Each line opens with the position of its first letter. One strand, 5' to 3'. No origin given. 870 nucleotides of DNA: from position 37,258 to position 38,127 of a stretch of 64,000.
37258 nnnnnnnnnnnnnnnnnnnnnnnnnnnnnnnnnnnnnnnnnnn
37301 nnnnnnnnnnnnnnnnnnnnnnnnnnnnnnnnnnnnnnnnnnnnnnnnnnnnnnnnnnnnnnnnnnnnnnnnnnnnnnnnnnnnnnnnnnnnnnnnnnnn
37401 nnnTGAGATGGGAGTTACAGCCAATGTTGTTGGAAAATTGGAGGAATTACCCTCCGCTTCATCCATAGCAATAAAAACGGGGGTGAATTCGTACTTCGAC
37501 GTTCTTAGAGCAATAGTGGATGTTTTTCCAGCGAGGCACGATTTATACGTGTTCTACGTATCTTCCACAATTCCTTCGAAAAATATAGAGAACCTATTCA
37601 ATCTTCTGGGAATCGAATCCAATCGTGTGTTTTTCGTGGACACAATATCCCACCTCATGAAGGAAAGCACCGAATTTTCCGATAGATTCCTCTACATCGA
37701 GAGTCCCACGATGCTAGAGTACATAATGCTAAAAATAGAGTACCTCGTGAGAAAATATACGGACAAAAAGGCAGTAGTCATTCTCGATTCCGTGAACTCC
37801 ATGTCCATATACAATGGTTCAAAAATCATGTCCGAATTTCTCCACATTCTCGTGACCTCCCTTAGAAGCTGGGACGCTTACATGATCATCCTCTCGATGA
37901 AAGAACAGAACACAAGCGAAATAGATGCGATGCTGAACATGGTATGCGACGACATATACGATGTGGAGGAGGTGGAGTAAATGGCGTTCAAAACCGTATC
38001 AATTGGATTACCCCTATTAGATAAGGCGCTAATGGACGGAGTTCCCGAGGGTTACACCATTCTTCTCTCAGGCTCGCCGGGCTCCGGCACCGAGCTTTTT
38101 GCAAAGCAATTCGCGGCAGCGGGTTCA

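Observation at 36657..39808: Four-gene operon: intact KaiC-like ATPase, two decayed RecA-fold paralogs and a DUF763 protein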

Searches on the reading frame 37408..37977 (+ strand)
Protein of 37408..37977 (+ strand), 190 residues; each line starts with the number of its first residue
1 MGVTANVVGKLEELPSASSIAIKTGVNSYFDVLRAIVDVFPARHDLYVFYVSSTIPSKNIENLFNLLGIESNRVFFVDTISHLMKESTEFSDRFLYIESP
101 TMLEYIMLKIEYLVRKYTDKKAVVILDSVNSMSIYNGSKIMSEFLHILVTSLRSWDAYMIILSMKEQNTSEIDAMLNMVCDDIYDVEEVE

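Call 3: search_protein_families(library=pfam, proteins=[window:37408-37977:+], max_evalue=1)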
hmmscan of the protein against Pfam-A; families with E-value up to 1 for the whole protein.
window:37408-37977:+ (190 aa): 8 families
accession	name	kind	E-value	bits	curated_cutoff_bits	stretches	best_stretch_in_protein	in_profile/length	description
PF23365.1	DUF7090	-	5.8e-06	26.6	27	1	49-177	46-174/192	Family of unknown function (DUF7090)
PF06745.19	ATPase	-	0.0004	20.3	26.6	1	70-169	79-168/231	KaiC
PF05763.18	DUF835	-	0.012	15.8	33.1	1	99-162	57-118/136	Protein of unknown function (DUF835)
PF10483.15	Elong_Iki1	-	0.015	15.3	22.5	1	83-150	50-119/292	Elongator subunit Iki1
PF18745.7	SNAD2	-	0.023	14.9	25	1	94-181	20-106/200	Secreted Novel AID/APOBEC-like Deaminase 2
PF24336.1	DUF7504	-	0.025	15.5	27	1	95-181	82-174/179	Family of unknown function (DUF7504)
PF15045.11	Clathrin_bdg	-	0.061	13.7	22.5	1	57-91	24-58/80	Clathrin-binding box of Aftiphilin, vesicle trafficking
PF20289.3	MComp1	-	0.14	12.4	27.3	0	43-76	38-69/99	ABC-three component (ABC-3C) system Middle Component 1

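Call 4: search_protein_families(library=ncbifam, proteins=[window:37408-37977:+], max_evalue=1)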
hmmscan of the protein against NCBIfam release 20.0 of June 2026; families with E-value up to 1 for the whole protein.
window:37408-37977:+ (190 aa): 0 families

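Call 18: find_homologous_proteins(query=window:37408-37977:+, max_evalue=0.001)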
Query window:37408-37977:+ (190 aa): 46 proteins with E <= 0.001 among 89 candidates.
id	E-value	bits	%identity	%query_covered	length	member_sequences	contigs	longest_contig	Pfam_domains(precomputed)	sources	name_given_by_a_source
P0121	7.7e-113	392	98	100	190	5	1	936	PF23365.2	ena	-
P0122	1.1e-98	346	85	99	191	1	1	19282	PF23365.2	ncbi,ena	-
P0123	1.2e-98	346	86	98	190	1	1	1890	PF23365.2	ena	-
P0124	1.3e-98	346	85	99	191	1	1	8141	PF23365.2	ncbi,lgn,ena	-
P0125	1.7e-98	346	85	99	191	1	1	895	PF23365.2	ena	-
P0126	8.1e-98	343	86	100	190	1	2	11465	-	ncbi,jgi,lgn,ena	-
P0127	1.1e-97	343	84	99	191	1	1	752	PF23365.2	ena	-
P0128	2.3e-97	342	84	100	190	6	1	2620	PF23365.2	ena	-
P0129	5.0e-97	341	84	100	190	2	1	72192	-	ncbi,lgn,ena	-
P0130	2.7e-93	329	79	100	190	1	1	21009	PF23365.2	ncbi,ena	-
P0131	2.2e-92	326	79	100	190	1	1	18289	PF23365.2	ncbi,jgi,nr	ncbi:MAG: hypothetical protein GXO25_04990 [Euryarchaeota archaeon]|nr:hypothetical protein [Euryarc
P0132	9.3e-92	324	77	100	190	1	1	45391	-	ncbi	-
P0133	9.7e-90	317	76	98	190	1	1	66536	PF23365.2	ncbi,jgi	jgi:KaiC/GvpD/RAD55 family RecA-like ATPase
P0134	4.7e-89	315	76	100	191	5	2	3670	-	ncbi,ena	-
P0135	1.4e-88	313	76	97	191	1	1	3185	-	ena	-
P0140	1.2e-78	281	70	98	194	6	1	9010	PF06745.20,PF23365.2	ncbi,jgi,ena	-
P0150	4.9e-76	272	68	97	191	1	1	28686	PF06745.20,PF23365.2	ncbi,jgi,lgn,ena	-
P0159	2.6e-30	124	34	96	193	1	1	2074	PF06745.20,PF23365.2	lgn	-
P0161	6.9e-28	116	36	94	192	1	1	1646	PF06745.20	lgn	-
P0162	7.3e-28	116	36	94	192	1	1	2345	PF06745.20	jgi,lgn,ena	-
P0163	1.1e-27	115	36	94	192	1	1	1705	PF06745.20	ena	-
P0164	4.2e-27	113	34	100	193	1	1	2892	-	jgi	jgi:hypothetical protein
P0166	9.4e-25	106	31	100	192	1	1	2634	PF06745.20,PF23365.2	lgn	-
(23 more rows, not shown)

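Call 19: find_encoding_contigs(protein=P0164, flank=5000, max_places=3)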
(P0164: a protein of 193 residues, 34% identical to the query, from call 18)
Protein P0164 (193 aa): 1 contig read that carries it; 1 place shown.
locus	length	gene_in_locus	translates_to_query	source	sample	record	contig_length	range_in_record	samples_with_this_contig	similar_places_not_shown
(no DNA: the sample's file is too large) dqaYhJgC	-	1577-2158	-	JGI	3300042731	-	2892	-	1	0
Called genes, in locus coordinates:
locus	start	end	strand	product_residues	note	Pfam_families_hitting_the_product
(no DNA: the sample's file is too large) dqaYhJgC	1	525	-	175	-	?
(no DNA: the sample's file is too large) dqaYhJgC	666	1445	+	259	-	PF00154:RecA_N (weak), PF06745:ATPase, PF23442:DUF7125 (weak), PF07088:GvpD_P-loop (weak)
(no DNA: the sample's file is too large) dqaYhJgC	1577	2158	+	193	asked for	-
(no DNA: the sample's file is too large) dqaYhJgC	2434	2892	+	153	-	?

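Call 20: find_encoding_contigs(protein=P0166, flank=5000, max_places=3)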
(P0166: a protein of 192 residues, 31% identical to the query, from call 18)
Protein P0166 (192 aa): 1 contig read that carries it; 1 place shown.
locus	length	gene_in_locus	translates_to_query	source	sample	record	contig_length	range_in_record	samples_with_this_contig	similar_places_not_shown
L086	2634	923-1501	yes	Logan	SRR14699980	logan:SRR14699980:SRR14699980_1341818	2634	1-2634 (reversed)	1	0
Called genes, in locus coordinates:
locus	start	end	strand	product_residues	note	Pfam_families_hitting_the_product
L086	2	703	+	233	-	?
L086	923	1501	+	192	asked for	PF23365:DUF7090 (weak), PF06745:ATPase (weak)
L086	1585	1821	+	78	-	-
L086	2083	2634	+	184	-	?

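Call 35: find_related_loci(query=A2, collection=metagenome_contigs, flank=6000)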
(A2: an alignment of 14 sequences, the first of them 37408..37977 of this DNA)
Query A2 (190 aa) in metagenome_contigs; peptide patterns used: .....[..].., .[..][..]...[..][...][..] (x = any residue, [..] = any of these).
389 stretches matched a pattern; 184 encode a relative of the query (tblastn E <= 1e-3); the best 80 are kept; 80 distinct loci.
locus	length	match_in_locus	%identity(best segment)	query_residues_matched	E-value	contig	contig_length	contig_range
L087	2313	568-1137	86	1-190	6e-112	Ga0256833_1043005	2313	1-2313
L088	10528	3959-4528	83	1-190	5e-106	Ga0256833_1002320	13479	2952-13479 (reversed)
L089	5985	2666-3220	69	1-185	2e-86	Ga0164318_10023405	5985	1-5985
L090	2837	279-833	66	1-185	2e-87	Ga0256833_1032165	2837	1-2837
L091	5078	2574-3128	70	1-185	6e-86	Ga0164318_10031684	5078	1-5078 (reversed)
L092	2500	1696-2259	67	1-188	2e-85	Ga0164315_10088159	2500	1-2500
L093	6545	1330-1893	67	1-188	9e-83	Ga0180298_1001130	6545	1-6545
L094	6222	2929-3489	66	1-187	3e-81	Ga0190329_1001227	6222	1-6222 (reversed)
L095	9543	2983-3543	65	1-187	1e-80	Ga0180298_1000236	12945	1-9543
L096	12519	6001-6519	51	10-182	2e-57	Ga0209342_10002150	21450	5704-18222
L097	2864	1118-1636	50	10-182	8e-57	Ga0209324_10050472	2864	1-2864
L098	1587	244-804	49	1-187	5e-59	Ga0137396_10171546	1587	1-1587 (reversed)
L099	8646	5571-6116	49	5-182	5e-57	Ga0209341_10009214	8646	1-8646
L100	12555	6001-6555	47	3-187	1e-56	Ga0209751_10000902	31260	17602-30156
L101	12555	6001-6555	47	3-187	1e-56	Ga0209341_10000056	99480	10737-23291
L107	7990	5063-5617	46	3-187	4e-56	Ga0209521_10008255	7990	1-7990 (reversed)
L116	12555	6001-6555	46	3-187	8e-55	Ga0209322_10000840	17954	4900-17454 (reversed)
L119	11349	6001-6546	48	1-182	4e-54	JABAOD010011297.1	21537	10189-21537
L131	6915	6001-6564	44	1-188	3e-51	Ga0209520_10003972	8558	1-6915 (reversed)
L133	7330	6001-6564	44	1-188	3e-51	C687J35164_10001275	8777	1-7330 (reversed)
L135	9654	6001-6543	46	3-181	3e-51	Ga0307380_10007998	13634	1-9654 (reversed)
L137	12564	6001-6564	44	1-188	7e-51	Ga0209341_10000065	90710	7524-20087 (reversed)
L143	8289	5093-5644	45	3-183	1e-50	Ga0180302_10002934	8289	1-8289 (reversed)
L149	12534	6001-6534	43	6-181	7e-50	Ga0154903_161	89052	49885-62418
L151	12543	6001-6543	46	3-181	2e-49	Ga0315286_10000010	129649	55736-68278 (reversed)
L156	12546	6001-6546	43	2-181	3e-49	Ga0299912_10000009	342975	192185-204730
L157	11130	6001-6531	43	10-186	3e-49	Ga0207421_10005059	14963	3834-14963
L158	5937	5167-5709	47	6-186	6e-49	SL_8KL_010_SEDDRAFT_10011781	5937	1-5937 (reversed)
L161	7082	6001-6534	43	6-181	9e-49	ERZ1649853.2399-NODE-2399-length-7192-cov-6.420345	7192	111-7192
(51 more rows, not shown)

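Call 39: search_protein_families(library=pfam, proteins=[L135:7561-8079:+, L149:8132-8443:+, L135:9068-9652:+, L156:9759-11879:+, L149:1237-2721:-, L151:2891-3766:+, L161:626-1261:+, L116:8752-9351:+, L119:8690-9013:+, L107:764-2113:+], max_evalue=0.01)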
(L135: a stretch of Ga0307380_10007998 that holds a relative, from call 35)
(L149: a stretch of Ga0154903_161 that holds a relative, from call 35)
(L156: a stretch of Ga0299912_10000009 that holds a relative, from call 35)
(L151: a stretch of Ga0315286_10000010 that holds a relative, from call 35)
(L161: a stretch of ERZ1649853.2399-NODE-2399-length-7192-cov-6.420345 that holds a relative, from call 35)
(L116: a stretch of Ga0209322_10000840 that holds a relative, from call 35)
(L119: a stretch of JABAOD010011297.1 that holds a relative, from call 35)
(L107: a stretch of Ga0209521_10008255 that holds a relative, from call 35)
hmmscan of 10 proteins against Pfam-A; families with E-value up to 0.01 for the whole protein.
L135:7561-8079:+ (173 aa): 2 families
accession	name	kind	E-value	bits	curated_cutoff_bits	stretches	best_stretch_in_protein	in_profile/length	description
PF07790.16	Pilin_N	-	2.4e-12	48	25.2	1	12-65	1-52/78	Archaeal Type IV pilin, N-terminal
PF24327.1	DUF7497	-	0.0026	18.1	27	1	134-168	12-47/100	Domain of unknown function (DUF7497)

L149:8132-8443:+ (104 aa): 0 families

L135:9068-9652:+ (195 aa): 1 family
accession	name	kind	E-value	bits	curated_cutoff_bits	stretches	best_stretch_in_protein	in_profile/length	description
PF04034.18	Ribo_biogen_C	-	2.1e-45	154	29.9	1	60-184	1-126/127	Ribosome biogenesis protein, C-terminal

L156:9759-11879:+ (707 aa): 9 families
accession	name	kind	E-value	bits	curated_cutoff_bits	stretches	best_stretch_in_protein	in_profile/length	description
PF00493.29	MCM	-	2.1e-93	312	23.3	1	270-494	1-224/224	MCM P-loop domain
PF17207.9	MCM_OB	-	7.7e-28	97.2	24.8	1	101-233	2-124/126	MCM OB domain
PF17855.7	MCM_lid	-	5.9e-26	91.2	27.4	1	530-611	1-84/87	MCM AAA-lid domain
PF01078.27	Mg_chelatase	-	3.7e-07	30.2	20.3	1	378-444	94-159/207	Magnesium chelatase, subunit ChlI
PF07728.20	AAA_5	-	7.6e-06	26.4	22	1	328-468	1-139/139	AAA domain (dynein-related subfamily)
PF08784.17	RPA_C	-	0.0041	18.3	22.6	1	643-692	55-101/106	Replication protein A C terminal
PF21120.3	MCM_WH_arc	-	0.0054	17.2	26.1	0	645-699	7-63/63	Archaeal MCM, winged-helix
PF07848.18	PaaX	-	0.0065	17.1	24.8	0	653-702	16-68/70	PaaX-like protein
PF14551.11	MCM_N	-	0.0093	16.8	24.9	0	36-79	32-75/95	MCM N-terminal domain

L149:1237-2721:- (495 aa): 2 families
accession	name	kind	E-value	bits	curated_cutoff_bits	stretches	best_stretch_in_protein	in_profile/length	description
PF01565.28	FAD_binding_4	-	1.7e-36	125.4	26.4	1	39-178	1-139/139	FAD binding domain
PF02913.24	FAD-oxidase_C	-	1.1e-20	74.9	21.2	1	216-449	2-248/248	FAD linked oxidases, C-terminal domain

L151:2891-3766:+ (292 aa): 2 families
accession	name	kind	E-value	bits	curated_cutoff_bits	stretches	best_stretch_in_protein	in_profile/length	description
PF01435.24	Peptidase_M48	-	8.8e-36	123.9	20.3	1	72-284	3-185/186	Peptidase family M48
PF05569.17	Peptidase_M56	-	0.00044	20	31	1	111-155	174-217/296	BlaR1 peptidase M56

L161:626-1261:+ (212 aa): 2 families
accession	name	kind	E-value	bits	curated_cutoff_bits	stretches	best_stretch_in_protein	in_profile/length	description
PF07155.17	ECF-ribofla_trS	-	4.7e-30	105.3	26.7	1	48-202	3-169/172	ECF-type riboflavin transporter, S component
PF12822.12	ECF_trnsprt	-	1.9e-09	38.2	30.7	1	52-171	3-123/169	ECF transporter, substrate-specific component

L116:8752-9351:+ (200 aa): 0 families

L119:8690-9013:+ (108 aa): 0 families

L107:764-2113:+ (450 aa): 0 families

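Call 40: predict_structure(alignment_id=A2)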
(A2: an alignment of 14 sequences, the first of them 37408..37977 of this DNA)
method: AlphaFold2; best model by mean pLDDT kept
length: 190 residues; sequences in the alignment: 14
mean_pLDDT: 90.3   pTM: 0.88
mean pLDDT of the five models: 90.3, 89.4, 88.2, 88.0, 88.0
residues with pLDDT >= 90: 145; 70-90: 31; 50-70: 13; < 50: 1
segments of 3 or more residues with pLDDT < 50: none
pLDDT, mean of each block of 10 residues (from residue 1): 90 93 93 95 95 89 91 91 61 87 94 92 94 91 95 94 94 95 82
secondary structure, 60 per line:
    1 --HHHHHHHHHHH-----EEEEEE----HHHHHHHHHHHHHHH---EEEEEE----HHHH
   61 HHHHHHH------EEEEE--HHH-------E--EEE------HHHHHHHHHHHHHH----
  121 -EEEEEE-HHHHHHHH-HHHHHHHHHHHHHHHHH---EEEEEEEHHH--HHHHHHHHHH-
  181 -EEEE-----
elements in order: H3-13 E19-24 H29-43 E47-52 H57-67 E74-78 E94-96 H103-116 E122-127 H129-136 H138-154 E158-164 H170-179 E182-185

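Call 43: fold_search(model_id=the predicted structure, library=pdb)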
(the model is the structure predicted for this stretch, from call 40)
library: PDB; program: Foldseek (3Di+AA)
matches with E <= 10: 1811; with E <= 0.001: 397
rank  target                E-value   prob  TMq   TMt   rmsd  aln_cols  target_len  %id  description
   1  2dr3_F                3.6e-08  1.00  0.72  0.59   3.3       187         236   13  Crystal Structure of RecA superfamily ATPase PH0284 from Pyrococcus horikoshii OT3 (released 2006-12-06)
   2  2dr3_A                9.7e-08  1.00  0.69  0.58   3.5       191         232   13  Crystal Structure of RecA superfamily ATPase PH0284 from Pyrococcus horikoshii OT3 (released 2006-12-06)
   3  2dr3_E                1.2e-07  1.00  0.68  0.56   3.7       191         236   13  Crystal Structure of RecA superfamily ATPase PH0284 from Pyrococcus horikoshii OT3 (released 2006-12-06)
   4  2dr3_B                2.3e-07  1.00  0.69  0.56   3.6       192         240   12  Crystal Structure of RecA superfamily ATPase PH0284 from Pyrococcus horikoshii OT3 (released 2006-12-06)
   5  2dr3_C                7.9e-07  1.00  0.69  0.57   3.4       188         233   13  Crystal Structure of RecA superfamily ATPase PH0284 from Pyrococcus horikoshii OT3 (released 2006-12-06)
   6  8wv8_B                7.9e-07  1.00  0.57  0.26   6.0       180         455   17  Crystal Structure of Cyanobacterial Circadian Clock Protein KaiC (released 2023-12-27)
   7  4yds                  1.1e-06  1.00  0.60  0.52   5.2       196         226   10  FlaH from Sulfolobus acidocaldarius with ATP and Mg-Ion (released 2015-11-11)
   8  2dr3_D                1.4e-06  1.00  0.74  0.59   3.4       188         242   13  Crystal Structure of RecA superfamily ATPase PH0284 from Pyrococcus horikoshii OT3 (released 2006-12-06)
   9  2zrk                  1.4e-06  1.00  0.55  0.36   4.6       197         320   14  MsRecA Q196A dATP form IV (released 2008-12-09)
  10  4tlb_F                1.5e-06  1.00  0.61  0.53   5.8       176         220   16  Crystal structure of N-terminal C1 domain of KaiC (released 2015-07-01)
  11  2zrf                  1.6e-06  1.00  0.58  0.38   4.6       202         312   14  MsRecA Q196N dATP form IV (released 2008-12-09)
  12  4tlb_B                1.7e-06  1.00  0.61  0.53   5.8       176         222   16  Crystal structure of N-terminal C1 domain of KaiC (released 2015-07-01)
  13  2zre                  2.0e-06  1.00  0.58  0.37   4.6       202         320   14  MsRecA Q196N ATPgS form IV (released 2008-12-09)
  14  4tlb_E                2.1e-06  1.00  0.55  0.48   5.1       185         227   18  Crystal structure of N-terminal C1 domain of KaiC (released 2015-07-01)
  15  4tl7_C                2.6e-06  1.00  0.60  0.51   5.9       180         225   18  Crystal structure of N-terminal C1 domain of KaiC (released 2015-07-01)
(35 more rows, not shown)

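Call 52: search_protein_families(library=pfam, proteins=[L143:6389-8029:+, L086:2083-2634:+], max_evalue=0.01)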
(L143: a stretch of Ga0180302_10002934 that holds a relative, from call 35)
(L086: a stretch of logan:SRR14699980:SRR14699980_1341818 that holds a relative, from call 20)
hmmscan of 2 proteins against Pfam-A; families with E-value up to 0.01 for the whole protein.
L143:6389-8029:+ (547 aa): 1 family
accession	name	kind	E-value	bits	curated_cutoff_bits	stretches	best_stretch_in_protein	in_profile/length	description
PF05960.17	DUF885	-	0.0048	17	32.4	1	437-541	421-529/532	Bacterial protein of unknown function (DUF885)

L086:2083-2634:+ (184 aa): 1 family
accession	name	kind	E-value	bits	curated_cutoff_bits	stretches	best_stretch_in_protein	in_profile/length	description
PF07790.16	Pilin_N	-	1.9e-10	41.9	25.2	1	10-92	1-73/78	Archaeal Type IV pilin, N-terminal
